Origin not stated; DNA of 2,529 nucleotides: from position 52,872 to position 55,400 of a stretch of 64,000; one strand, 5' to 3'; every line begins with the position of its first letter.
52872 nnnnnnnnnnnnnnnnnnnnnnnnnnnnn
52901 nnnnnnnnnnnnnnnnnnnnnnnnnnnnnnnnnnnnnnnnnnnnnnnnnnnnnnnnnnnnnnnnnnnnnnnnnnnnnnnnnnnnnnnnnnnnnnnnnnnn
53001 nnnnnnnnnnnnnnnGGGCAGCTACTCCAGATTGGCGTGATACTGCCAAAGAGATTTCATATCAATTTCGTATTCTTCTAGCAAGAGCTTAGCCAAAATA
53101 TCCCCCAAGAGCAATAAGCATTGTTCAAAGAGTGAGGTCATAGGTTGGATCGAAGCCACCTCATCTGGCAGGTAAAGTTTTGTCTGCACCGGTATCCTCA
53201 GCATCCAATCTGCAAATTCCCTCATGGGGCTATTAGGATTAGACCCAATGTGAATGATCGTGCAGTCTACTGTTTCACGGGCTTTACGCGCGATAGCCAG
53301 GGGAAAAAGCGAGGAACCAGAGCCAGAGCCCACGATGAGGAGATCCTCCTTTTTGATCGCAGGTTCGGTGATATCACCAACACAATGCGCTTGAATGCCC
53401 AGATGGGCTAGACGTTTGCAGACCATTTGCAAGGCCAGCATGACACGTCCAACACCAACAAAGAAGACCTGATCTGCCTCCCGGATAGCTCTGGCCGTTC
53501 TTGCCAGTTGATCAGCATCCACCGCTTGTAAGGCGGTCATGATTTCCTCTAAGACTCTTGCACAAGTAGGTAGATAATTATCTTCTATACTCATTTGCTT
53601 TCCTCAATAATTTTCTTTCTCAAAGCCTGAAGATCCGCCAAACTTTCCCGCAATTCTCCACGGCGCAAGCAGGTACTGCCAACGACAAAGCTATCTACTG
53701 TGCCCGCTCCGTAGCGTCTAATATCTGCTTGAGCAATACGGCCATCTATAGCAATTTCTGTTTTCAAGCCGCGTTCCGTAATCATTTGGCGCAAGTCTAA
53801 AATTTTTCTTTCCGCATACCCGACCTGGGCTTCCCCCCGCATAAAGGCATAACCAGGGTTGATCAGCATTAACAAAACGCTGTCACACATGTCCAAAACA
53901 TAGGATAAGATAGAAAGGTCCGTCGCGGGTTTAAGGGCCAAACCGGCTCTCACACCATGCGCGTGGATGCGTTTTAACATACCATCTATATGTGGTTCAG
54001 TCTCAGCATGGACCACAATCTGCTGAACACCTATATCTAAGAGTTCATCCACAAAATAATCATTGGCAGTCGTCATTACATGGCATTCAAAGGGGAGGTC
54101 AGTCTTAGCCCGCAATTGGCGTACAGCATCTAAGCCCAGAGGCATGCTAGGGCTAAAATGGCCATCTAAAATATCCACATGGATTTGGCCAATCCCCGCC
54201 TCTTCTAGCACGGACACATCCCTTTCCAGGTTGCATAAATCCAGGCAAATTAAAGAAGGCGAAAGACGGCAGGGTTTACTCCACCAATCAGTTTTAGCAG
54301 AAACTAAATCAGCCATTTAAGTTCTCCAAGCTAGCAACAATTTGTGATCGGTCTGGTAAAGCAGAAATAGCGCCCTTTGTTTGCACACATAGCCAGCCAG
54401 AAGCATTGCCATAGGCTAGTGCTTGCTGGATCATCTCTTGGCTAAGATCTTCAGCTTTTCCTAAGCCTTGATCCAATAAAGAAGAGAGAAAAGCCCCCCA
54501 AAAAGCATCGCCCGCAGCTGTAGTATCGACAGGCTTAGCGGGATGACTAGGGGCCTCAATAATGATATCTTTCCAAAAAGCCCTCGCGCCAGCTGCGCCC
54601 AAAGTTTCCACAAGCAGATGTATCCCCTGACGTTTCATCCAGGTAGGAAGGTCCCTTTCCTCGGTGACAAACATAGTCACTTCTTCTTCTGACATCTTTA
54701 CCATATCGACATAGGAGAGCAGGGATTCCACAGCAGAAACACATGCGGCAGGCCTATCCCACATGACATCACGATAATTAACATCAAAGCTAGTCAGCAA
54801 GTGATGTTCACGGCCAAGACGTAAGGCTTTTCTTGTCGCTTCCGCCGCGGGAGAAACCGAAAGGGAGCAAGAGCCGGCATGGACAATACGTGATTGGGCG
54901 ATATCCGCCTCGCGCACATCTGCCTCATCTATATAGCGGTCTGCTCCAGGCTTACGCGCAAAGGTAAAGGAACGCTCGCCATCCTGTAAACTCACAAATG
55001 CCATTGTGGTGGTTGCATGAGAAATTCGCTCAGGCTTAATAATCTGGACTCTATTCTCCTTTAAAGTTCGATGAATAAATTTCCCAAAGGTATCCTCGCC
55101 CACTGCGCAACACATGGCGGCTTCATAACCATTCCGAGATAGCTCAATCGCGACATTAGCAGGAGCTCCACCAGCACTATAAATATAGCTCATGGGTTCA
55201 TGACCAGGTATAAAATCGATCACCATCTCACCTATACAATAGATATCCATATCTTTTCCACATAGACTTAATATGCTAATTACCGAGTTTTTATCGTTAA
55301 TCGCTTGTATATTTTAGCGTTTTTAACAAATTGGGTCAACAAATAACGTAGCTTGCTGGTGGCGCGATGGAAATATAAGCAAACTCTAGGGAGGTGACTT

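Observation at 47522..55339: Regulator-less eight-gene sugar operon with an unusual enzyme set (candidate uncharacterised rare-sugar pathway)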

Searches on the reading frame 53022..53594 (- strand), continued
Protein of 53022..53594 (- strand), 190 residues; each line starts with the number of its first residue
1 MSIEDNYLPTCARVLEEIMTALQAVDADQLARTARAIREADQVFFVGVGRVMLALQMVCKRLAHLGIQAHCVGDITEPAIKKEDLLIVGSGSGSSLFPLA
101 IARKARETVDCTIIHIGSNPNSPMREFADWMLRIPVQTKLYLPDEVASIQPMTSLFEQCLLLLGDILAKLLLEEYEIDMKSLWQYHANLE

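Call 99: find_encoding_contigs(protein=P0197, flank=7000, max_places=1)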
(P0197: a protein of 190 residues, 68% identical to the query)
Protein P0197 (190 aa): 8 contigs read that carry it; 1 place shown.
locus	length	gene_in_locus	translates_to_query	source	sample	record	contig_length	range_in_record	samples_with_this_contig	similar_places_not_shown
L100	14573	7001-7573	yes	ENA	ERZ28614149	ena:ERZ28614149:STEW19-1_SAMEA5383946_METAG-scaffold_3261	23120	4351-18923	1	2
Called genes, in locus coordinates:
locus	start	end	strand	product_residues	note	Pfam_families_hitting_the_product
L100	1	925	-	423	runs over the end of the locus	PF00990:GGDEF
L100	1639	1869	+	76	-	PF00381:PTS-HPr (weak)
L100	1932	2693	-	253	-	PF02698:DUF218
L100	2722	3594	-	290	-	PF00781:DAGK_cat, PF19279:YegS_C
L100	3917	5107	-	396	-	PF07690:MFS_1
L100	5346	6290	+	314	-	PF00294:PfkB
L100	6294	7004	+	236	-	PF00834:Ribul_P_3_epim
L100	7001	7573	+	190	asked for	-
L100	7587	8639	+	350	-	PF14486:DUF4432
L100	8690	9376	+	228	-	PF07385:Lyx_isomer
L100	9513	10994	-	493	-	PF03577:Peptidase_C69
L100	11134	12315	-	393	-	PF02646:RmuC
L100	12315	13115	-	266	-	PF03446:NAD_binding_2 (weak), PF03807:F420_oxidored, PF14748:P5CR_dimer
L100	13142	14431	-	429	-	PF06838:Met_gamma_lyase, PF01053:Cys_Met_Meta_PP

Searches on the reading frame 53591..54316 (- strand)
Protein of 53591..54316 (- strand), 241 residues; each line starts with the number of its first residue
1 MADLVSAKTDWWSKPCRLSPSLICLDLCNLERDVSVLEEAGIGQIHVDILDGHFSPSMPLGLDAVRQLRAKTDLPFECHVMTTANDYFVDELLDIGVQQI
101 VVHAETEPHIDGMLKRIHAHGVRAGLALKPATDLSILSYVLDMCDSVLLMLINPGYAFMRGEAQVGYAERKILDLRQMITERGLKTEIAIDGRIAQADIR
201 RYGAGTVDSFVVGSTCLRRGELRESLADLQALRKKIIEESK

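Call 4: search_protein_families(library=pfam, proteins=[window:53591-54316:-])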
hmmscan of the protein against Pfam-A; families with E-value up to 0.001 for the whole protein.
window:53591-54316:- (241 aa): 1 family
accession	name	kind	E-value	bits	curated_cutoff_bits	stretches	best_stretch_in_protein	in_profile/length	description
PF00834.25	Ribul_P_3_epim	-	2.1e-46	158.2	21.1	1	18-215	2-196/198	Ribulose-phosphate 3 epimerase family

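Call 5: search_protein_families(library=ncbifam, proteins=[window:53591-54316:-])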
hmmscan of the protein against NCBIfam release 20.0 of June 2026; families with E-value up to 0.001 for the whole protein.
window:53591-54316:- (241 aa): 6 families
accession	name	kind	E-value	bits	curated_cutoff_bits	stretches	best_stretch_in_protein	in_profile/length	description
TIGR01163.1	rpe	equivalog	6.4e-48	162.9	212.6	1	18-229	2-210/211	ribulose-phosphate 3-epimerase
NF004076.0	PRK05581.1-4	subfamily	3.4e-43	147.4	165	1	17-222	6-208/221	ribulose-phosphate 3-epimerase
NF007266.0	PRK09722.1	equivalog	3.8e-39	134.5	271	1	17-217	4-201/230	D-allulose 6-phosphate 3-epimerase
NF005944.0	PRK08005.1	equivalog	1.2e-20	73.6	376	1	18-232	3-210/210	ribulose-phosphate 3 epimerase family protein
NF005986.0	PRK08091.1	equivalog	7.1e-13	49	264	1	17-228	14-222/229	ribulose-phosphate 3-epimerase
NF010658.0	PRK14057.1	equivalog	3.4e-11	43.1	530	1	25-233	29-241/254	epimerase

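Call 29: search_solved_structures(query=window:53591-54316:-, max_evalue=1e-10)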
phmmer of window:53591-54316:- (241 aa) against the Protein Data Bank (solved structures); distinct sequences matched with E-value up to 1e-10: 14.
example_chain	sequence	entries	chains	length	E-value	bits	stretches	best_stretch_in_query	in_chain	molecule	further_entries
2fli_A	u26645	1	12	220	4e-35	124.7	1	16-227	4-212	ribulose-phosphate 3-epimerase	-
1rpx_A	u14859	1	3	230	1.7e-33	119.3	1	10-229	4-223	PROTEIN (RIBULOSE-PHOSPHATE 3-EPIMERASE)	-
7u5y_A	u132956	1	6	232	1.8e-32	116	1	14-225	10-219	Ribulose-phosphate 3-epimerase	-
1tqj_A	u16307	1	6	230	5.5e-31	111.1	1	13-230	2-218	Ribulose-phosphate 3-epimerase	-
5umf_A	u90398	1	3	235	1.7e-28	103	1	16-232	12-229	Ribulose-phosphate 3-epimerase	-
7b1w_J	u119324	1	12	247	4.3e-28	101.7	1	17-229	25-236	Ribulose-phosphate 3-epimerase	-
7sbj_A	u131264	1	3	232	4.5e-28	101.6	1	15-218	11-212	Ribulose-phosphate 3-epimerase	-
3ct7_A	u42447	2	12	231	1.5e-27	99.9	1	17-217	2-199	D-allulose-6-phosphate 3-epimerase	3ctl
3inp_A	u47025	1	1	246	3.8e-27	98.6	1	14-226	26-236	D-ribulose-phosphate 3-epimerase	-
3qc3_A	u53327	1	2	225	1e-21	80.8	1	15-223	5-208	D-ribulose-5-phosphate-3-epimerase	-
3ovp_A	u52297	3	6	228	1.2e-21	80.6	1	15-223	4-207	Ribulose-phosphate 3-epimerase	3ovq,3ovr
4nu7_A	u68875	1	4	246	5.6e-21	78.4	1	18-196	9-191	Ribulose-phosphate 3-epimerase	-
1h1y_A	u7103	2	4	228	4e-20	75.6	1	16-234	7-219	D-RIBULOSE-5-PHOSPHATE 3-EPIMERASE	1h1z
1tqx_A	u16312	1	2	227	3.3e-12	49.7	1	18-177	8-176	D-ribulose-5-phosphate 3-epimerase, putative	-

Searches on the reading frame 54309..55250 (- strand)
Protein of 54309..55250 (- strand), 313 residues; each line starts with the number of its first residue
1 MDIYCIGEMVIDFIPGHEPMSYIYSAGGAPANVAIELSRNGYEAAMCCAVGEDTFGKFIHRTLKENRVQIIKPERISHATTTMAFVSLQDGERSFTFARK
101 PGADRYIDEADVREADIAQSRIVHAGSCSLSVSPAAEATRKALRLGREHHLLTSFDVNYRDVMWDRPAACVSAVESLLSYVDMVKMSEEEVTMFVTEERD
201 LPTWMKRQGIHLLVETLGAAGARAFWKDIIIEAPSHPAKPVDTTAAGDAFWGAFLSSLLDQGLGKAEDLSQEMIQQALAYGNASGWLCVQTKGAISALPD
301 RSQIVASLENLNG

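Call 4: search_protein_families(library=pfam, proteins=[window:54309-55250:-])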
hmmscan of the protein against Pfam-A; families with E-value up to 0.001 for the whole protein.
window:54309-55250:- (313 aa): 1 family
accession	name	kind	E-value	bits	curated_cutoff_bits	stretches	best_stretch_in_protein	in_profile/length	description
PF00294.29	PfkB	-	1.5e-47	162.9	25.8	1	3-300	4-301/302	pfkB family carbohydrate kinase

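Call 5: search_protein_families(library=ncbifam, proteins=[window:54309-55250:-])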
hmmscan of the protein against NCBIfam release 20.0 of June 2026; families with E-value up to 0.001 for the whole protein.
window:54309-55250:- (313 aa): 17 families
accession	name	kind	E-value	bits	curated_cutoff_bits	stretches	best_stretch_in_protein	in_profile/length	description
NF006957.1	PRK09434.1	equivalog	1.6e-58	198.6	450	1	3-303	4-301/302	fructokinase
TIGR04382.1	myo_inos_iolC_N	equivalog_domain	3.4e-46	157.9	300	1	2-305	3-306/309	5-dehydro-2-deoxygluconokinase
TIGR02152.1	D_ribokin_bact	equivalog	5.8e-30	104.6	299.65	1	23-304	31-296/298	ribokinase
NF040938.1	KDG_KDGal_kin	equivalog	4.8e-27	94.8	400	1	27-306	30-301/305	bifunctional 2-dehydro-3-deoxygluconokinase/2-dehydro-3-deoxygalactonokinase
NF049991.1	TagKinase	equivalog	7.4e-27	94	420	1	26-302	40-309/321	tagatose kinase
NF053626.1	RibKinHalex1628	equivalog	1.5e-26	93.5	330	1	24-304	35-287/293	ATP-dependent ribose-1-phosphate kinase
NF047869.1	myo_kin_aldol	exception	2.6e-23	82.2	600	1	3-303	9-326/586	bifunctional 5-dehydro-2-deoxygluconokinase/5-dehydro-2-deoxyphosphogluconate aldolase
NF008353.0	PRK11142.1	equivalog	3.7e-22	79.2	341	1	21-309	33-304/307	ribokinase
NF041332.1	KDG_KDGal_kin_Halo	equivalog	9.1e-22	77.9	440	1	24-295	30-298/320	bifunctional 2-dehydro-3-deoxygluconokinase/2-dehydro-3-deoxygalactonokinase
NF052444.1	DhDoxglucKinKdgK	equivalog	7.1e-17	61.7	400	1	3-260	3-271/303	2-dehydro-3-deoxygluconokinase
NF007321.0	PRK09813.1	equivalog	8.2e-17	61.5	247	1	3-260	4-236/261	fructoselysine 6-kinase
NF041633.1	trifunc_aldol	exception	3.2e-11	42.4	700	1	25-192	271-440/580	KHG/KDPG aldolase/sugar kinase fusion protein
TIGR03168.1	1-PFK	subfamily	5.6e-09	35.3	216.4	1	25-284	33-281/305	hexose kinase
NF041134.1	R1P_kin_Thcocales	equivalog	2.5e-07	30.4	500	1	23-305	33-279/291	ADP-dependent ribose-1-phosphate kinase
TIGR03828.1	pfkB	equivalog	7.9e-07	28.4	292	1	25-284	33-281/305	1-phosphofructokinase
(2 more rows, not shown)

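Call 30: search_solved_structures(query=window:54309-55250:-, max_evalue=1e-20)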
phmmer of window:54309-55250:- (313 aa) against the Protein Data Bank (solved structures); distinct sequences matched with E-value up to 1e-20: 13.
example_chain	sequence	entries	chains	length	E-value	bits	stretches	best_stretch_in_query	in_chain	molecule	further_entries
5ey7_A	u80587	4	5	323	4.1e-39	137.9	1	3-309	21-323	Fructokinase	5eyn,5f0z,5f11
5ygg_A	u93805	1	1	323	4.6e-38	134.5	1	3-309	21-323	Fructokinase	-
3ljs_A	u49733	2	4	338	1.5e-33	119.6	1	3-309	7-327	Fructokinase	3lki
1tyy_A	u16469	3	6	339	3.6e-32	115.2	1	3-305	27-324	putative sugar kinase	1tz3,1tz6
3hj6_A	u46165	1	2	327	3.1e-31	112.1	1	1-305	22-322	Fructokinase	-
3ewm_A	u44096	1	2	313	3.9e-27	98.6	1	4-260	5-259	Uncharacterized sugar kinase PH1459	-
3gbu_A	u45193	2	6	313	7.3e-27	97.7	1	4-260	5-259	Uncharacterized sugar kinase PH1459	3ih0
2qcv_A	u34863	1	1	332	2.3e-23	86.2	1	10-309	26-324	Putative 5-dehydro-2-deoxygluconokinase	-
4wjm_A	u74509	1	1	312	9.2e-23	84.2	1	3-294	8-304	Ribokinase:Carbohydrate kinase, PfkB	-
4u7x_A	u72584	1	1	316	9.4e-23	84.2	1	3-294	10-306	Ribokinase:Carbohydrate kinase, PfkB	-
7cf8_A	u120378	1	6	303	4.3e-21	78.8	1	5-267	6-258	Fructokinase, PfkB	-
7fca_D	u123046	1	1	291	5e-21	78.6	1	5-267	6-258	Fructokinase, PfkB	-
3pl2_A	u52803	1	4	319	6.4e-21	78.2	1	21-309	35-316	Sugar kinase, ribokinase family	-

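Call 49: list_cluster_members(proteins=[window:54309-55250:-, window:53591-54316:-, window:53022-53594:-, window:51948-53015:-, window:51250-51930:-, window:49715-51220:-, window:48703-49701:-, window:47522-48589:-])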
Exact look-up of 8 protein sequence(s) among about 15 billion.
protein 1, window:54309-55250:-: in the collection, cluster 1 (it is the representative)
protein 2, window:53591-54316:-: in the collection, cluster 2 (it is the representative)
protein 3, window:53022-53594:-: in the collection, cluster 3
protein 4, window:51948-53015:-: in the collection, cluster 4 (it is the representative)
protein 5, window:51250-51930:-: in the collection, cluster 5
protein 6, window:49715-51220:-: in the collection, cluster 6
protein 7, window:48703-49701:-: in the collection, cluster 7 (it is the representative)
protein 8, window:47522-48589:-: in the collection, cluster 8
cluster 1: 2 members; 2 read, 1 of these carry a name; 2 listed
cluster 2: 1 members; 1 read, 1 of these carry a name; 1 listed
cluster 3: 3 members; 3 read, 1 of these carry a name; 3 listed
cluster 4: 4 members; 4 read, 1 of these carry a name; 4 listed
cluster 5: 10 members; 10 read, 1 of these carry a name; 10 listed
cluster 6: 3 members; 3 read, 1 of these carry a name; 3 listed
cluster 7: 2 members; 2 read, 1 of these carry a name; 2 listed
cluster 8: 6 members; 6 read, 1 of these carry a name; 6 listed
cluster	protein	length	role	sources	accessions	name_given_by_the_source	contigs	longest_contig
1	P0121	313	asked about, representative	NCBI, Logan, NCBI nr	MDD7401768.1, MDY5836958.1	MAG: carbohydrate kinase [Eubacteriales bacterium] | carbohydrate kinase [Clostridiales bacterium]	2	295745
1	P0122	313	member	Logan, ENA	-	-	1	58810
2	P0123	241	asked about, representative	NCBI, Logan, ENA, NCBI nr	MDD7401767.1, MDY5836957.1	MAG: ribulose-phosphate 3-epimerase [Eubacteriales bacterium] | ribulose-phosphate 3-epimerase [Clostridiales bacterium]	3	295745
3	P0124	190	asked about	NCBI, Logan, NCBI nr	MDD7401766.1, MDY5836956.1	MAG: 6-phospho-3-hexuloisomerase [Eubacteriales bacterium] | sugar isomerase [Clostridiales bacterium]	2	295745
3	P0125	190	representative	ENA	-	-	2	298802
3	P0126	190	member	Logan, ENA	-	-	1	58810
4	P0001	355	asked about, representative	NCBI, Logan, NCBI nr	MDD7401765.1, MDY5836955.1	MAG: aldose 1-epimerase family protein [Eubacteriales bacterium] | aldose 1-epimerase family protein [Clostridiales bacterium]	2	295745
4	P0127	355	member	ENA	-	-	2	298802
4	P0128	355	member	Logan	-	-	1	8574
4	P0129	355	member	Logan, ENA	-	-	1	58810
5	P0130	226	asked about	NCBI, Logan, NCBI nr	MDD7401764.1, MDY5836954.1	MAG: D-lyxose/D-mannose family sugar isomerase [Eubacteriales bacterium] | D-lyxose/D-mannose family sugar isomerase [Clostridiales bacterium]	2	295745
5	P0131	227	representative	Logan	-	-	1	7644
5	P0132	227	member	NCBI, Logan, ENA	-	-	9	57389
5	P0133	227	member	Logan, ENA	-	-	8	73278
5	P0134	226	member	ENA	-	-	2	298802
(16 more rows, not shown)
